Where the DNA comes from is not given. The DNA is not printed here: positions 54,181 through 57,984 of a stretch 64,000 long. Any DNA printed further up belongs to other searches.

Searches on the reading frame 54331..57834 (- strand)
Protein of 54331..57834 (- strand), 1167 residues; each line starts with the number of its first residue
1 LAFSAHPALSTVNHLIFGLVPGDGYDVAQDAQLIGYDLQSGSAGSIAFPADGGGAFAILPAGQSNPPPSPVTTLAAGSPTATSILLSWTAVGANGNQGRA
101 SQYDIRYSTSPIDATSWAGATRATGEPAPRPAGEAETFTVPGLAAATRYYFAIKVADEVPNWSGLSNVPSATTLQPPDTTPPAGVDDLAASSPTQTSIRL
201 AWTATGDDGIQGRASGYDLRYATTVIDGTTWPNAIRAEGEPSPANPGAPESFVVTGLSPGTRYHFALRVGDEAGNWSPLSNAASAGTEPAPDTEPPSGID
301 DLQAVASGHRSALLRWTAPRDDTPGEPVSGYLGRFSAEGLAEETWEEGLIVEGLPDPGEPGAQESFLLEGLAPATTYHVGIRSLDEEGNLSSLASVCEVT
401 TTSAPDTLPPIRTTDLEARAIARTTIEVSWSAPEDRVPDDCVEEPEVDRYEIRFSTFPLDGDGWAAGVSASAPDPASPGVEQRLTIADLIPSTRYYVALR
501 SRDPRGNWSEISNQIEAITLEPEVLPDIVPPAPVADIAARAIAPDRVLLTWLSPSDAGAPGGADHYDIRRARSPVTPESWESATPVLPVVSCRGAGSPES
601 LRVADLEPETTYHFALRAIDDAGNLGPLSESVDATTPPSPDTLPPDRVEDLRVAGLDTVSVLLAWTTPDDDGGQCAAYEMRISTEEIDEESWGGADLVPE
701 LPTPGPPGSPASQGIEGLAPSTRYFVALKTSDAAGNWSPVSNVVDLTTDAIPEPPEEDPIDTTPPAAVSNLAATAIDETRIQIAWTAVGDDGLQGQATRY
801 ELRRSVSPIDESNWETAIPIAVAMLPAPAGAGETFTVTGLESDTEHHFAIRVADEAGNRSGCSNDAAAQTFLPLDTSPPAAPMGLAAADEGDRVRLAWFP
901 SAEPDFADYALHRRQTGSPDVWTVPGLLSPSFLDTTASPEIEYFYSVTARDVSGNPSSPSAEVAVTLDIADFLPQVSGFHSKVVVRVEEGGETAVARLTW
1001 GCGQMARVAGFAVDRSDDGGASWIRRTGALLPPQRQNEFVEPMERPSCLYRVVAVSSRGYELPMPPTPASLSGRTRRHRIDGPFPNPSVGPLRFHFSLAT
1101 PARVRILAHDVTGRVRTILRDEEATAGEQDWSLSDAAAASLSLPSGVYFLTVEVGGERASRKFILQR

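Call 77: search_protein_families(library=pfam, proteins=[window:54331-57834:-], max_evalue=0.00001)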
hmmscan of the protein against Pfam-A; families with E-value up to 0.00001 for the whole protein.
window:54331-57834:- (1167 aa): 5 families
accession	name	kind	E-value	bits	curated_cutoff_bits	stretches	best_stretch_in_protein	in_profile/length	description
PF00041.27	fn3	-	1.7e-53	179.2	25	1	187-277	5-78/84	Fibronectin type III domain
PF16656.11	Pur_ac_phosph_N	-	4.9e-31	107.6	30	0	73-163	5-86/93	Purple acid Phosphatase, N-terminal domain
PF25788.1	Ig_Rha78A_N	-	2e-20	73.4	27.4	0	654-748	13-101/105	Rha78A-like, N-terminal immunoglobulin domain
PF25059.1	FN3_DSCAM-DSCAML_C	-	1.7e-12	47.9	39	0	598-624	44-70/89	DSCAM/DSCAML C-terminal Fn3-like domain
PF10179.15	NDNF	-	1e-07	32.5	27.3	0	591-622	81-112/127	Neuron-derived neurotrophic factor, first Fn(III) domain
